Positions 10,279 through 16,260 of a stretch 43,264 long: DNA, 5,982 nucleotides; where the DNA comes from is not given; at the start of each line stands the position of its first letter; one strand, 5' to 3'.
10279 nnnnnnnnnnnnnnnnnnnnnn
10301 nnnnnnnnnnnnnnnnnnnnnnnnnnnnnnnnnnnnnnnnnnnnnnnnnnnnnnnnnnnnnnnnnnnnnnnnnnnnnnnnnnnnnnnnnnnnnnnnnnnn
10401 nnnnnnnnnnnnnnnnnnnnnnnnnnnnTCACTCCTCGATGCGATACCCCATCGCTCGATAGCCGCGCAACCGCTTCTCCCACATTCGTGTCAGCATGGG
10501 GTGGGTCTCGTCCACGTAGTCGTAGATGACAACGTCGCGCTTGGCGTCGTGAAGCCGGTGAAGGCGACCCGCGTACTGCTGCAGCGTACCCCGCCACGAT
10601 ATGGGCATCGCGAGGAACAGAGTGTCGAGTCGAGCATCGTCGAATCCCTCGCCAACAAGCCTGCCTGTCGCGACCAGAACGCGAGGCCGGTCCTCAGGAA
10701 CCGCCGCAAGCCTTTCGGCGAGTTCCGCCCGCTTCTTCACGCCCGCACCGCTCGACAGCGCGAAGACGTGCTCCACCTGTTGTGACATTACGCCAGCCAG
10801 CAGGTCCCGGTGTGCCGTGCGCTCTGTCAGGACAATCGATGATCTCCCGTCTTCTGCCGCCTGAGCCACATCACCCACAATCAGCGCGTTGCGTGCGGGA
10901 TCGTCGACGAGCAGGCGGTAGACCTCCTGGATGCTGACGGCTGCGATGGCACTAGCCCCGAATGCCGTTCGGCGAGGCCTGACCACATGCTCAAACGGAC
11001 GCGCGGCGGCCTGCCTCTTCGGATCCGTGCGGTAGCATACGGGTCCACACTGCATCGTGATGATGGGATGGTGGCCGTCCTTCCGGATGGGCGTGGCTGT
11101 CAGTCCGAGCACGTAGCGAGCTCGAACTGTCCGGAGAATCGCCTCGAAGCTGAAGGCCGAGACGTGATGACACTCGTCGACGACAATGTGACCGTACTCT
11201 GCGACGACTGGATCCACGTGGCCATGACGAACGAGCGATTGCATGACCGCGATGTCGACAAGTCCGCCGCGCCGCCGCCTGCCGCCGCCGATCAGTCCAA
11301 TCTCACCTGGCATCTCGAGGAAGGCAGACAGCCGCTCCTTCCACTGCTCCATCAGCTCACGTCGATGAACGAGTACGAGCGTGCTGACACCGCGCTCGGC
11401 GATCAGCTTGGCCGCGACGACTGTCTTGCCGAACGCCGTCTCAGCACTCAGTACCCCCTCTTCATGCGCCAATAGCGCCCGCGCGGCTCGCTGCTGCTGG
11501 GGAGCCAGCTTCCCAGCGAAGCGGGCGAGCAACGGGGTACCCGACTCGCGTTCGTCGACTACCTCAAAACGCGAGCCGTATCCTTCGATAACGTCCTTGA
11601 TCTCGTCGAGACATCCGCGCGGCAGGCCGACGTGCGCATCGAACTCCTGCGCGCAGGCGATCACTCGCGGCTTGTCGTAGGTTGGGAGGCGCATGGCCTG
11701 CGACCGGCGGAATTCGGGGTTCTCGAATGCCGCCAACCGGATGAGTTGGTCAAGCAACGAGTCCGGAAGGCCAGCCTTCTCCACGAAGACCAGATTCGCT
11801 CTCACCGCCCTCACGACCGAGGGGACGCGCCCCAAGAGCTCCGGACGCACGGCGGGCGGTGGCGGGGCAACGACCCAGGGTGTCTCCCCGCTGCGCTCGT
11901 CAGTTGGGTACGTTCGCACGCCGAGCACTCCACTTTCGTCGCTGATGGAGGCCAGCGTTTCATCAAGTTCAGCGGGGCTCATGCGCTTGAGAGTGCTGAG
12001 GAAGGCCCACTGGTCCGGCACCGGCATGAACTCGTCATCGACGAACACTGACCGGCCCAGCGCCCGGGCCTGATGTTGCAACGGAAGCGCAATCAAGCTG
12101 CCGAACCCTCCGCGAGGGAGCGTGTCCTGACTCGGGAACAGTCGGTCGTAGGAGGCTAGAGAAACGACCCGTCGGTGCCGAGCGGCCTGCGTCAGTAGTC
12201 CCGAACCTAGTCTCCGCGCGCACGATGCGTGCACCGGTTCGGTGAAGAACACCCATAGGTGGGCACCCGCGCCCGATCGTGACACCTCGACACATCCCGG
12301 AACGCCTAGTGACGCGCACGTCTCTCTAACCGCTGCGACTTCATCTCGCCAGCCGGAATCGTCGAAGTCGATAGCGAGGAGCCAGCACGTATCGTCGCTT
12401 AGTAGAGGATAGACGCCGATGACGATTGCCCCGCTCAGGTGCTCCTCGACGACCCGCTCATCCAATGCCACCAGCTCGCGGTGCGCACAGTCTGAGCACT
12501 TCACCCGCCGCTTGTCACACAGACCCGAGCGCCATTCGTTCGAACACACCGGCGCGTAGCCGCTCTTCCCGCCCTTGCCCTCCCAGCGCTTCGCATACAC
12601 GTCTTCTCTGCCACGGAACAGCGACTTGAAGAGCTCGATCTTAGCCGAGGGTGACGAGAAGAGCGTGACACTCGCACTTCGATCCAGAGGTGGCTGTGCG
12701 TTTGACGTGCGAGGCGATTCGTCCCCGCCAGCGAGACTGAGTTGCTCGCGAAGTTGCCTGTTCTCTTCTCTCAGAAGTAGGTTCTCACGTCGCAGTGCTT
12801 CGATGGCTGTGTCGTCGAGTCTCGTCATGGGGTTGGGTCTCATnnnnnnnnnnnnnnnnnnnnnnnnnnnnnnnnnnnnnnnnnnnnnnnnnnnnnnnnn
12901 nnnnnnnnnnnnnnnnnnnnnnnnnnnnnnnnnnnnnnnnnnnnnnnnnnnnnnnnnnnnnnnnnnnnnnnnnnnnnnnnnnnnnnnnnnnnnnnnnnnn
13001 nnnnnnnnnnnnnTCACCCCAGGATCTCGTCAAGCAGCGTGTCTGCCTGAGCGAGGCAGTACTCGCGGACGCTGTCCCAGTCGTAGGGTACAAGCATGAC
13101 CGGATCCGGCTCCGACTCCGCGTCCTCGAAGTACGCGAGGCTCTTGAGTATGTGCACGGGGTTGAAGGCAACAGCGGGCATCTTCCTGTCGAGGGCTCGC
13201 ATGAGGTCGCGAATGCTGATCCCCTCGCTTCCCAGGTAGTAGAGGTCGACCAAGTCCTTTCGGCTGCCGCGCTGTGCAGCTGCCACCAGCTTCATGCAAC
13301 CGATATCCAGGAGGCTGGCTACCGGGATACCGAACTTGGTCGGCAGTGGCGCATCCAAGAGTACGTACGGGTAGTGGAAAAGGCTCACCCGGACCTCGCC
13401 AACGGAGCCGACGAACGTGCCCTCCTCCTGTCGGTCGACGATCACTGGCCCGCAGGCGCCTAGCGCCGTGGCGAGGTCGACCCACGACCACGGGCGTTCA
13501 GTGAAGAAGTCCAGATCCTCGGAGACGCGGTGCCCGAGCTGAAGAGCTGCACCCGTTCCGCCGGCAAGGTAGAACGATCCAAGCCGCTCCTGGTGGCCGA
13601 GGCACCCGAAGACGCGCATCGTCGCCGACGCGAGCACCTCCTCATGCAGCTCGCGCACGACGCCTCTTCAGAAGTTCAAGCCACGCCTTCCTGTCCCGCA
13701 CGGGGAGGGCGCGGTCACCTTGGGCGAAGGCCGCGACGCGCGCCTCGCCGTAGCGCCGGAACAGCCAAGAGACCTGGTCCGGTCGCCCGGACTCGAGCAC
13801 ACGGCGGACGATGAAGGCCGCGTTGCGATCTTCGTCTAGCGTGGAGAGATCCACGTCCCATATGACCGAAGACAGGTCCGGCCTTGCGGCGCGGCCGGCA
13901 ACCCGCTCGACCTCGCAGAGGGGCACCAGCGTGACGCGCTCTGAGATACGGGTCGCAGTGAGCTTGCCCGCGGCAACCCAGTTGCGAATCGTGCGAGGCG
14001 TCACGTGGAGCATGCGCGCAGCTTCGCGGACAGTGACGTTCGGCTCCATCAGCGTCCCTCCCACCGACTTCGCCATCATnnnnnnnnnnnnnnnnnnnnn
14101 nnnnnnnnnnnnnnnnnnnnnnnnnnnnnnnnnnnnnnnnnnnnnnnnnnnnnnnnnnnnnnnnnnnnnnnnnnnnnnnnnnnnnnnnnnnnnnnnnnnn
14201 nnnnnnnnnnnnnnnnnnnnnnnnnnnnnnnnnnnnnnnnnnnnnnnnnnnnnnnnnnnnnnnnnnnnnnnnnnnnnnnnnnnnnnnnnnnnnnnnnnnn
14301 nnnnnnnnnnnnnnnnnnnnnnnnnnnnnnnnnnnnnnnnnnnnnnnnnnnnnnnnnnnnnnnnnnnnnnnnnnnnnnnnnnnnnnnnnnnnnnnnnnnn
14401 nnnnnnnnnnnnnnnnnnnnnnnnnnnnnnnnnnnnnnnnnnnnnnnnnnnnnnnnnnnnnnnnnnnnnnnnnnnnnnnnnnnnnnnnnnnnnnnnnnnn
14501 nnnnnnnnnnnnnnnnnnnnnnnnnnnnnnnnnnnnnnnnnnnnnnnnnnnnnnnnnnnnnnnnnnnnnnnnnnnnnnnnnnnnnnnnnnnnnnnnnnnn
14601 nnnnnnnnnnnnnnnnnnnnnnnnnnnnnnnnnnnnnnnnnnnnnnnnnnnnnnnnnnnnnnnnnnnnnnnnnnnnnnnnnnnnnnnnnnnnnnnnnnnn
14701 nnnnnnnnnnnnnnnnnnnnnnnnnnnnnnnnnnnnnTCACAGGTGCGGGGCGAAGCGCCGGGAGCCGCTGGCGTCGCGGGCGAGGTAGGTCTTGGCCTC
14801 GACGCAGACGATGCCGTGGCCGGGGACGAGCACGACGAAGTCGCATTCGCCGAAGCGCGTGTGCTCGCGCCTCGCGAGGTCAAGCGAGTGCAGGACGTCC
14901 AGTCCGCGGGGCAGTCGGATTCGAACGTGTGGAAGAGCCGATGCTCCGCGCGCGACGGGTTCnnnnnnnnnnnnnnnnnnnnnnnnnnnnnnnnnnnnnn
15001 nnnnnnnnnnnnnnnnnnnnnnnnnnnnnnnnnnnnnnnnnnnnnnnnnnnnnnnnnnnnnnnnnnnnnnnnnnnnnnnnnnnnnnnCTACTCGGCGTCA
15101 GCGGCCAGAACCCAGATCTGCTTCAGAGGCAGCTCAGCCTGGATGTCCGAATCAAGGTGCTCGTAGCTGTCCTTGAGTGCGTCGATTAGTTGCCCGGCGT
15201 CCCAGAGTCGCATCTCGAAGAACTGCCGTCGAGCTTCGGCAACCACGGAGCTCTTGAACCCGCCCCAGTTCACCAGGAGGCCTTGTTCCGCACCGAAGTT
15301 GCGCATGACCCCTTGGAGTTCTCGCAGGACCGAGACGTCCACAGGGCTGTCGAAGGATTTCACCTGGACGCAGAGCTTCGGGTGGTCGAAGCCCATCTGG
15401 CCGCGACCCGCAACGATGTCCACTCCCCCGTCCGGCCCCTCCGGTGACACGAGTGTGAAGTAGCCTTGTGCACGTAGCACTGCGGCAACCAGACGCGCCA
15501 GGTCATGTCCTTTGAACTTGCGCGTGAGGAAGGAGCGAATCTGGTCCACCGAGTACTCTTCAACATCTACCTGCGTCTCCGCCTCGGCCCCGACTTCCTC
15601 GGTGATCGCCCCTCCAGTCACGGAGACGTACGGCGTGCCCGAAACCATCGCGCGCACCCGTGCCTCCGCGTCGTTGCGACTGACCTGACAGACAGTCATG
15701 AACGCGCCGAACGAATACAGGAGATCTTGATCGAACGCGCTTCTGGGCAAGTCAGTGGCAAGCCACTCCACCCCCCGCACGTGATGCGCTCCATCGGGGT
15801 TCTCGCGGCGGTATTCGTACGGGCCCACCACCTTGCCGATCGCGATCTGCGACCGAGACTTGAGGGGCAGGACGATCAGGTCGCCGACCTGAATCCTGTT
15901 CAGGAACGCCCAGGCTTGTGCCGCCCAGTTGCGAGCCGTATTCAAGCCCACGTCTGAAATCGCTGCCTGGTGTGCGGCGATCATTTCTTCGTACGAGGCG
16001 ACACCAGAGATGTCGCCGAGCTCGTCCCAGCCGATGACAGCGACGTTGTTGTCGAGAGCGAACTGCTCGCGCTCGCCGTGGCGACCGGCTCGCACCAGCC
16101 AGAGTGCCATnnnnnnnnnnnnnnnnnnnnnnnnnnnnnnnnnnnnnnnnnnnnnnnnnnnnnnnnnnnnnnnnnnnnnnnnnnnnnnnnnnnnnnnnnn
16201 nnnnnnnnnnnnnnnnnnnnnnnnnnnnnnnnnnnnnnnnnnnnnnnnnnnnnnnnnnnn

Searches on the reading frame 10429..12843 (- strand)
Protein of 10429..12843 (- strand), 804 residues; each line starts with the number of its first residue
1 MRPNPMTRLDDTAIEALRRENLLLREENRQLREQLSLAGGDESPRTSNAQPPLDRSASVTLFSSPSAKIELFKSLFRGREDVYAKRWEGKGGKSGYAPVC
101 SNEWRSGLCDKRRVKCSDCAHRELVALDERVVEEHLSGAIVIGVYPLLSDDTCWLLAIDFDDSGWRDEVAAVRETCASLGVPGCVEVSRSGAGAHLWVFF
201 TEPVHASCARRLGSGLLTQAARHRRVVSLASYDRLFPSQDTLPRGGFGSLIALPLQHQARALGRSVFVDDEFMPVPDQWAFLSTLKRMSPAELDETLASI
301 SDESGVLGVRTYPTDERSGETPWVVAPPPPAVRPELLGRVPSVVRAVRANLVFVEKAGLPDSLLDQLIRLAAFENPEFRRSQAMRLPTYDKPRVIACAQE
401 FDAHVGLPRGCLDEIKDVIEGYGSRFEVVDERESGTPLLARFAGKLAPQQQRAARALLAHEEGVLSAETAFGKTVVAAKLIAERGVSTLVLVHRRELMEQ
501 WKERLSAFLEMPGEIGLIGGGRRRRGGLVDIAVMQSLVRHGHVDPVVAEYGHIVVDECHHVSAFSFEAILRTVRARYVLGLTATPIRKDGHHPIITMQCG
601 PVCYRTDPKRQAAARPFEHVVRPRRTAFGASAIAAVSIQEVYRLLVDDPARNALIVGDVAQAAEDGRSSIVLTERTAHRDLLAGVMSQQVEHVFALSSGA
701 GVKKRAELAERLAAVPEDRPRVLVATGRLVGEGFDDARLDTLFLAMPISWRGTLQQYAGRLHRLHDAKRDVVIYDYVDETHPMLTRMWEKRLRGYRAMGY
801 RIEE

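Call 12: search_protein_families(library=pfam, proteins=[window:10429-12843:-], max_evalue=0.01)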
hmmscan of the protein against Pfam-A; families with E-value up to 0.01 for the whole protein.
window:10429-12843:- (804 aa): 5 families
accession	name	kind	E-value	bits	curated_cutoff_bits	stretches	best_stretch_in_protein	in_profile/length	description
PF22548.2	AEP-TOTE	-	4.9e-96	321.2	27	1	68-295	2-229/230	TOTE conflict system, Archaeo-Eukaryotic Primase domain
PF04851.21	ResIII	-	1.3e-20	74.4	22.5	1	445-587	3-164/164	Type III restriction enzyme, res subunit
PF00270.35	DEAD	-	2.6e-13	50.5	26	1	448-587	2-162/167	DEAD/DEAH box helicase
PF13185.12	GAF_2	-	0.00093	19.9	28.6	0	192-263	33-104/136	GAF domain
PF13401.12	AAA_22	-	0.0017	19.1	27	1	463-574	8-109/130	AAA domain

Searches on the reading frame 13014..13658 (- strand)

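Call 12: search_protein_families(library=pfam, proteins=[window:13014-13658:-], max_evalue=0.01)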
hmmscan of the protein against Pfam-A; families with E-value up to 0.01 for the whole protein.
window:13014-13658:- (214 aa): 1 family
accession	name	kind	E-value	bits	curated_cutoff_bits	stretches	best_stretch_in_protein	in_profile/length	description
PF08843.17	AbiEii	-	5.6e-16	59.6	22.5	1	26-203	12-225/238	Nucleotidyl transferase AbiEii toxin, Type IV TA system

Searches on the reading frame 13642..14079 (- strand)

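Call 12: search_protein_families(library=pfam, proteins=[window:13642-14079:-], max_evalue=0.01)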
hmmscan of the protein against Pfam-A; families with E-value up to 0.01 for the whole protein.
window:13642-14079:- (145 aa): 10 families
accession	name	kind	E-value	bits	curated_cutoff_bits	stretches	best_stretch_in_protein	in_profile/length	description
PF21956.1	DUF6922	-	8.2e-14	51.3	27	1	72-116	5-49/52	Family of unknown function (DUF6922)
PF12728.13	HTH_17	-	4.9e-08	33.5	27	1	16-53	3-39/51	Helix-turn-helix domain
PF00376.29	MerR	-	4.3e-07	30.1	28.2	1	16-44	1-29/38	MerR family regulatory protein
PF13411.12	MerR_1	-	0.00015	22.2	21.6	1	16-48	2-33/69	MerR HTH family regulatory protein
PF01527.26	HTH_Tnp_1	-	0.00022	21.8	24.1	1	11-47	20-58/75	Transposase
PF13384.12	HTH_23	-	0.00075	19.7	24.6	1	15-36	18-39/50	Homeodomain-like domain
PF08281.18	Sigma70_r4_2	-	0.00077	19.5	25.7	0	16-39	28-51/54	Sigma-70, region 4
PF13518.12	HTH_28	-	0.0013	19.2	25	1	15-35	13-33/52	Helix-turn-helix domain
PF13551.12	HTH_29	-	0.0014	19.1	28.1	1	16-36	14-34/64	Winged helix-turn helix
PF13542.12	HTH_Tnp_ISL3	-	0.0041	17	27.4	0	16-35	28-47/51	Helix-turn-helix domain of transposase family ISL3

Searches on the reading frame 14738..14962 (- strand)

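Call 72: search_protein_families(library=pfam, proteins=[window:14738-14962:-], max_evalue=1)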
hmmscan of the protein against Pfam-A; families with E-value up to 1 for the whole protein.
window:14738-14962:- (74 aa): 1 family
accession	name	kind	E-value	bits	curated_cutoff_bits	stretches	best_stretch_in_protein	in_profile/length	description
PF08378.17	NERD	-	9.3e-05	23.4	22.1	1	15-59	13-57/111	Nuclease-related domain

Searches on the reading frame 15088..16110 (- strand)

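Call 12: search_protein_families(library=pfam, proteins=[window:15088-16110:-], max_evalue=0.01)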
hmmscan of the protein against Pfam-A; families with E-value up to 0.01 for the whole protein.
window:15088-16110:- (340 aa): 1 family
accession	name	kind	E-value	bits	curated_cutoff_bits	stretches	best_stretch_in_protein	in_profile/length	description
PF04471.18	Mrr_cat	-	3.5e-23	82.3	21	1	197-311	2-114/115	Restriction endonuclease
